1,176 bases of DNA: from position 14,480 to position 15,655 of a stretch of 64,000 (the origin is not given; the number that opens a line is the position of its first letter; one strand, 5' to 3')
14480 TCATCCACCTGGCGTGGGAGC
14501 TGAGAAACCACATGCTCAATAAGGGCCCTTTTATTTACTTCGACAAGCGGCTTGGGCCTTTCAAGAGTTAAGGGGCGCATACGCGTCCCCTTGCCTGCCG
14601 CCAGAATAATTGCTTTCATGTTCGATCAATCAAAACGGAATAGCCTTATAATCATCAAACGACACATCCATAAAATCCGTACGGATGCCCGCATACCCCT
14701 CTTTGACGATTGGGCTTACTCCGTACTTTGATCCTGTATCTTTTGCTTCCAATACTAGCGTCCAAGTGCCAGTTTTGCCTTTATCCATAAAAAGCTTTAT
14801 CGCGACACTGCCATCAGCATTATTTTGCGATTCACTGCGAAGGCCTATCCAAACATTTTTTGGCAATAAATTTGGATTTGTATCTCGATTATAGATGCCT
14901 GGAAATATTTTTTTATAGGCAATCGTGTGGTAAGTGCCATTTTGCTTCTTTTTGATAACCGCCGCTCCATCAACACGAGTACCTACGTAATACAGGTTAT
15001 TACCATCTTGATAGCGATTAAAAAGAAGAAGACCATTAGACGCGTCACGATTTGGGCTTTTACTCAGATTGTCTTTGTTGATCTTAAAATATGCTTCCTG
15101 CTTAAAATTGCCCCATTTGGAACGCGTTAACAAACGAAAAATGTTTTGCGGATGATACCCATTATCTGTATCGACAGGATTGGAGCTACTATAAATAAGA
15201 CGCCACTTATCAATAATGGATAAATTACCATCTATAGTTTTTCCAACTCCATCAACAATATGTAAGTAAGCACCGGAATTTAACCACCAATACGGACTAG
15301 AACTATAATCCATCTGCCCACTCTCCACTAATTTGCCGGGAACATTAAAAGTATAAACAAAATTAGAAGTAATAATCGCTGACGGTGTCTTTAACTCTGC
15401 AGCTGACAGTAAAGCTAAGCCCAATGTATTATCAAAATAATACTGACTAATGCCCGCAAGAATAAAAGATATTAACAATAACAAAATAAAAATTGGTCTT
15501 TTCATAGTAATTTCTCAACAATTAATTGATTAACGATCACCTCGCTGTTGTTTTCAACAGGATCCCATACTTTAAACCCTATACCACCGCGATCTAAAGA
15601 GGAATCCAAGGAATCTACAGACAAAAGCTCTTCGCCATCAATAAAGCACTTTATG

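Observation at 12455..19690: Seven-gene synthase-dependent exopolysaccharide operon combining a PgaC/HasA-like synthase, a PgaB-like deacetylase, a sugar dehydrogenase and a GH6 glycanase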

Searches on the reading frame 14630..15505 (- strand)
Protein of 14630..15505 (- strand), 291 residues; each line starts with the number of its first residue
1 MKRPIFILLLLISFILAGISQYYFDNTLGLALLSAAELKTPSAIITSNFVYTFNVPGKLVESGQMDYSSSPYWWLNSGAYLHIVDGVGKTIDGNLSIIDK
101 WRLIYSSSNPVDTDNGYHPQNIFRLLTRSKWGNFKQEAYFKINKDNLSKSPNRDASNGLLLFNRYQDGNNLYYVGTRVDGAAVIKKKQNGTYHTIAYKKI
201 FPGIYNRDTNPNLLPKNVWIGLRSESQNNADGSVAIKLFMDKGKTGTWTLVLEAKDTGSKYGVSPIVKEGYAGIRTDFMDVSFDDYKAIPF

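Call 4: search_protein_families(library=pfam, proteins=[window:14630-15505:-], max_evalue=0.01)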
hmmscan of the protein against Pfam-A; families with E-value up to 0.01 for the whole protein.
window:14630-15505:- (291 aa): 0 families

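Call 5: search_protein_families(library=ncbifam, proteins=[window:14630-15505:-], max_evalue=0.01)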
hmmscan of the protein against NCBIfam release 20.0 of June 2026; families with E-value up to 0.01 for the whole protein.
window:14630-15505:- (291 aa): 0 families

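Call 19: search_protein_families(library=pfam, proteins=[window:14630-15505:-], max_evalue=10)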
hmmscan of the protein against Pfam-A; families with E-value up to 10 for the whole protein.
window:14630-15505:- (291 aa): 0 families

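Call 20: search_solved_structures(query=window:14630-15505:-, max_evalue=10)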
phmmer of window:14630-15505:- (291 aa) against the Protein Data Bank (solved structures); distinct sequences matched with E-value up to 10: 1.
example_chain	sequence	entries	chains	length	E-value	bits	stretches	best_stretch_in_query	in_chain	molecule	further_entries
6zu5_SB0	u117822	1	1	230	1.3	11.4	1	85-143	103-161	eS1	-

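Call 22: find_homologous_proteins(query=window:14630-15505:-)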
Query window:14630-15505:- (291 aa): 1847 proteins with E <= 0.001 among 3225 candidates; the best 120 are listed.
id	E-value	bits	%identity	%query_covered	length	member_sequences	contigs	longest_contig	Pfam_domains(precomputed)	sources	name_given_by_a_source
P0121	1.4e-193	660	100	100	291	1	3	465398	-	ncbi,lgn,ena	ncbi:MAG: hypothetical protein AAB367_00165 [Patescibacteria group bacterium]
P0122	2.7e-141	488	55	81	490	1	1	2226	-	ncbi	ncbi:MAG: hypothetical protein ACREQ9_23285, partial [Candidatus Binatia bacterium]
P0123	2.4e-119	416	49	86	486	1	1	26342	-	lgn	-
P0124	1.7e-117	410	72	85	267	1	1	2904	-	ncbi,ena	-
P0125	2.5e-115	403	69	86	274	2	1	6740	-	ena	-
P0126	2.6e-113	396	60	99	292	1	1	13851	-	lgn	-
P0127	5.1e-113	395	68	87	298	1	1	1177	-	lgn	-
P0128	2.1e-110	387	60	99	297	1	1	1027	-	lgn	-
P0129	8.5e-110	385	62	99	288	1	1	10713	-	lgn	-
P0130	2.4e-109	383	61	99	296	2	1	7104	-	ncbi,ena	-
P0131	4.9e-109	382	66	86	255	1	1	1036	-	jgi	jgi:hypothetical protein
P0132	7.8e-108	378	58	98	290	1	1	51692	-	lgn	-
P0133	1.4e-107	377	59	98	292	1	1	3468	-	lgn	-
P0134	2.8e-107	376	60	96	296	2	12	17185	-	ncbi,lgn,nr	ncbi:MAG: hypothetical protein HUT38_04340 [Candidatus Paceibacter sp.]|nr:hypothetical protein [Can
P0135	2.9e-107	376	59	96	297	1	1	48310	-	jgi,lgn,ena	-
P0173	1.4e-102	361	65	87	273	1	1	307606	-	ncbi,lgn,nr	ncbi:MAG: hypothetical protein Q7S27_06145 [Nanoarchaeota archaeon]|nr:hypothetical protein [Nanoarc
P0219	1.7e-98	348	63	88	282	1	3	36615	-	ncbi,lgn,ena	ncbi:MAG: hypothetical protein AABW91_02215 [Nanoarchaeota archaeon]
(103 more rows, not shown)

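Call 33: predict_structure(alignment_id=A2)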
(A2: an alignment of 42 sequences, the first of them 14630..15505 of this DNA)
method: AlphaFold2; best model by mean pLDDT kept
length: 291 residues; sequences in the alignment: 42
mean_pLDDT: 92.0   pTM: 0.83
mean pLDDT of the five models: 92.0, 90.0, 87.3, 85.9, 84.3
residues with pLDDT >= 90: 232; 70-90: 42; 50-70: 15; < 50: 2
segments of 3 or more residues with pLDDT < 50: none
pLDDT, mean of each block of 10 residues (from residue 1): 78 84 65 60 88 93 94 96 96 93 95 94 96 98 90 95 96 98 97 97 95 97 98 98 97 95 93 97 97 93
secondary structure, 60 per line:
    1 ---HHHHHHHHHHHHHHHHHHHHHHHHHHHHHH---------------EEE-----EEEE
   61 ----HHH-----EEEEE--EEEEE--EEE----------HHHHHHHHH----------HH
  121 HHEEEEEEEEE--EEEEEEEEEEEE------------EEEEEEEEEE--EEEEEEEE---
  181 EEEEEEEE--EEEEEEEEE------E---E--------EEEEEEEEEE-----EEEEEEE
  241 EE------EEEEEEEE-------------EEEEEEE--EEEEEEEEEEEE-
elements in order: H4-33 E49-51 E57-60 E73-77 E80-84 E87-89 H100-108 H119-122 E123-131 E134-145 E158-167 E170-177 E181-188 E191-199 E219-228 E234-242 E249-256 E270-276 E279-290
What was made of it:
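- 14630..15505 (-): 'U291': a membrane-anchored 291-aa protein with an extracytoplasmic ConA-like/CBM66-like beta-sandwich. It belongs to an unannotated family and is the fourth gene of the conserved core. The AF2 model has pLDDT 92, with a TM helix at 4-33 followed by a beta-sandwich (call 33).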

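Call 88: search_protein_families(library=padloc, proteins=[window:14630-15505:-], max_evalue=0.01)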
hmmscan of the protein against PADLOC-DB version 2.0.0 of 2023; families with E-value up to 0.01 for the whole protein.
window:14630-15505:- (291 aa): 0 families
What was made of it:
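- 14630..15505 (-): No hit in Pfam, NCBIfam, PADLOC or by PDB sequence search (calls 4, 5, 19, 20, 88).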

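Call 91: fold_search(model_id=the predicted structure, library=pdb)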
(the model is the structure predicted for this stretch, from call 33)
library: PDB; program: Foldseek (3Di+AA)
matches with E <= 10: 1402; with E <= 0.001: 64
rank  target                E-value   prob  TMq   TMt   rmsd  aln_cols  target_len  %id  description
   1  4b1m_A                8.9e-09  1.00  0.45  0.75   3.5       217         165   15  CARBOHYDRATE BINDING MODULE CBM66 FROM BACILLUS SUBTILIS (released 2012-12-12)
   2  4b1m_C                2.1e-08  1.00  0.45  0.78   3.6       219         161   13  CARBOHYDRATE BINDING MODULE CBM66 FROM BACILLUS SUBTILIS (released 2012-12-12)
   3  4b1m_B                2.5e-08  1.00  0.44  0.76   3.9       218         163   13  CARBOHYDRATE BINDING MODULE CBM66 FROM BACILLUS SUBTILIS (released 2012-12-12)
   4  4azz_A                4.1e-08  1.00  0.42  0.71   4.3       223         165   14  Carbohydrate binding module CBM66 from Bacillus subtilis (released 2012-07-25)
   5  4b1l                  4.9e-08  1.00  0.38  0.65   3.8       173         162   17  CARBOHYDRATE BINDING MODULE CBM66 FROM BACILLUS SUBTILIS (released 2012-12-12)
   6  8uws_C                6.4e-07  1.00  0.41  0.24   7.9       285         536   10  Cryo-EM structure of an Enterobacter GH43 Beta-Xylosidase: EcXyl43 (released 2024-05-15)
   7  2e7t_A                6.8e-07  1.00  0.37  0.44   8.0       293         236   10  Crystal structure of basic winged bean lectin in complex with a blood group trisaccharide (released 2007-06-19)
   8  1uzz_C                8.0e-07  1.00  0.43  0.50   6.4       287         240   11  Erythrina cristagalli bound to N-linked oligosaccharide and lactose (released 2004-06-22)
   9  1oq1_B                1.6e-06  1.00  0.46  0.58   7.6       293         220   10  Crystal Structure of Protein of Unknown Function with Galectin-like Fold from Bacillus subtilis (released 2003-09-23)
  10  7k1r_A                1.6e-06  1.00  0.42  0.25   7.1       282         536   11  X-ray Structure of an Enterobacter GH43 Beta-Xylosidase: EcXyl43 F507A mutant (released 2021-11-10)
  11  2dur_A                1.8e-06  1.00  0.40  0.45   8.2       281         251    8  Crystal structure of VIP36 exoplasmic/lumenal domain, Ca2+/Man2-bound form (released 2007-07-24)
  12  6ms3_A                2.0e-06  1.00  0.45  0.27   7.3       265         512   11  Crystal structure of the GH43 protein BlXynB mutant (K247S) from Bacillus licheniformis (released 2019-04-17)
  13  2duq_A                2.0e-06  1.00  0.41  0.47   8.0       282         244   10  Crystal structure of VIP36 exoplasmic/lumenal domain, Ca2+/Man-bound form (released 2007-07-24)
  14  6ms3_B                2.2e-06  1.00  0.46  0.28   6.7       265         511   11  Crystal structure of the GH43 protein BlXynB mutant (K247S) from Bacillus licheniformis (released 2019-04-17)
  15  2duq_B                2.2e-06  1.00  0.42  0.49   6.9       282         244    8  Crystal structure of VIP36 exoplasmic/lumenal domain, Ca2+/Man-bound form (released 2007-07-24)
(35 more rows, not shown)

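Call 98: find_encoding_contigs(protein=P0173, flank=10000, max_places=2)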
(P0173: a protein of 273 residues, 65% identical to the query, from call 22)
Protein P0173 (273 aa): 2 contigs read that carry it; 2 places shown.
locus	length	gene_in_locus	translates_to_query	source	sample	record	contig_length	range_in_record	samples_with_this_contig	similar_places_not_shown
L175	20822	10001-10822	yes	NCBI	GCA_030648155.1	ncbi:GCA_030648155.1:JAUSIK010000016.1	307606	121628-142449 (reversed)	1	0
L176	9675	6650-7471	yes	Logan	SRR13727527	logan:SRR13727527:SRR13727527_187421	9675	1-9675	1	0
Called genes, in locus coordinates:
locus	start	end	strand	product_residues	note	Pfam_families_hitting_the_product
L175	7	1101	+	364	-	PF00091:Tubulin, PF12327:FtsZ_C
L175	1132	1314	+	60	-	PF00584:SecE (weak)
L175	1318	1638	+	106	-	-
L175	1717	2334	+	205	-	PF00687:Ribosomal_L1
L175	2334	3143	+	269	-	PF00466:Ribosomal_L10, PF17777:RL10P_insert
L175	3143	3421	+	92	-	PF00428:Ribosomal_60s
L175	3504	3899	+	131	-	PF01467:CTP_transf_like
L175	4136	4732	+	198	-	-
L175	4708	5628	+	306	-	PF08843:AbiEii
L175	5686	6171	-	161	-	PF01625:PMSR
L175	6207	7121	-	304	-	PF01522:Polysacc_deac_1 (weak), PF10096:DUF2334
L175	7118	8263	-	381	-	PF03142:Chitin_synth_2, PF13506:Glyco_transf_21, PF00535:Glycos_transf_2, PF10111:Glyco_tranf_2_2 (weak), PF13641:Glyco_tranf_2_3, PF01644:Chitin_synth_1, PF13632:Glyco_trans_2_3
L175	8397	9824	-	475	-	PF03721:UDPG_MGDP_dh_N, PF01210:NAD_Gly3P_dh_N (faint), PF02558:ApbA (weak), PF02737:3HCDH_N (faint), PF03446:NAD_binding_2 (weak), PF00984:UDPG_MGDP_dh, PF03720:UDPG_MGDP_dh_C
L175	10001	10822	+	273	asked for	-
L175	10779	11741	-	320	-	PF13385:Laminin_G_3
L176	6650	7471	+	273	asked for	-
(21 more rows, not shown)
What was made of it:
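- A DPANN locus has glmS 1.6 kb from U291 (call 98).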

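Call 99: find_encoding_contigs(protein=P0219, flank=10000, max_places=2)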
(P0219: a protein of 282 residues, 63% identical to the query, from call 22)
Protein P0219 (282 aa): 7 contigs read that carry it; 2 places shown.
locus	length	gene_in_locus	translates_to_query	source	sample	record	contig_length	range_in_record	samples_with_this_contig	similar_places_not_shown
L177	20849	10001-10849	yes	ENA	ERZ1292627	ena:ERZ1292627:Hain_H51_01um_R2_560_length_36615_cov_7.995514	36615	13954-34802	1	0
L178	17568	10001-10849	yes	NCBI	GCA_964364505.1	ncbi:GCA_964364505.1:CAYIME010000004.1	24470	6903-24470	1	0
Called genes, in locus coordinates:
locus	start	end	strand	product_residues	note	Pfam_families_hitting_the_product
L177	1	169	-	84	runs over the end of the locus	-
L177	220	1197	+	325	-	PF17125:Methyltr_RsmF_N, PF01189:Methyltr_RsmB-F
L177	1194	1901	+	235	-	PF00398:RrnaAD, PF02475:TRM5-TYW2_MTfase, PF02527:GidB (weak), PF05175:MTS (weak), PF13847:Methyltransf_31, PF08241:Methyltransf_11 (weak), PF13649:Methyltransf_25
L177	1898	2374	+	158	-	PF13636:Methyltranf_PUA (weak)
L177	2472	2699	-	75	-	PF01927:Mut7-C (weak), PF18480:DUF5615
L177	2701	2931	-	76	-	PF04255:DUF433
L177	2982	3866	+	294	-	PF00557:Peptidase_M24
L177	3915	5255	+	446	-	PF01921:tRNA-synt_1f (faint), PF01406:tRNA-synt_1e, PF09334:tRNA-synt_1g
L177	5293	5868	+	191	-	PF05670:NFACT-R_1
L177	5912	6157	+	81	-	PF01985:CRS1_YhbY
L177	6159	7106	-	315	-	PF03065:Glyco_hydro_57, PF01522:Polysacc_deac_1 (weak), PF10096:DUF2334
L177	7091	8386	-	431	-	PF13506:Glyco_transf_21, PF13641:Glyco_tranf_2_3, PF00535:Glycos_transf_2, PF10111:Glyco_tranf_2_2 (weak), PF01644:Chitin_synth_1 (weak), PF03142:Chitin_synth_2, PF13632:Glyco_trans_2_3, PF03142:Chitin_synth_2 (weak)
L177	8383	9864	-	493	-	PF02558:ApbA (weak), PF03446:NAD_binding_2 (weak), PF03721:UDPG_MGDP_dh_N, PF00984:UDPG_MGDP_dh, PF03720:UDPG_MGDP_dh_C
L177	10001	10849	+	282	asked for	-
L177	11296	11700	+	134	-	PF01090:Ribosomal_S19e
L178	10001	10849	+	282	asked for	-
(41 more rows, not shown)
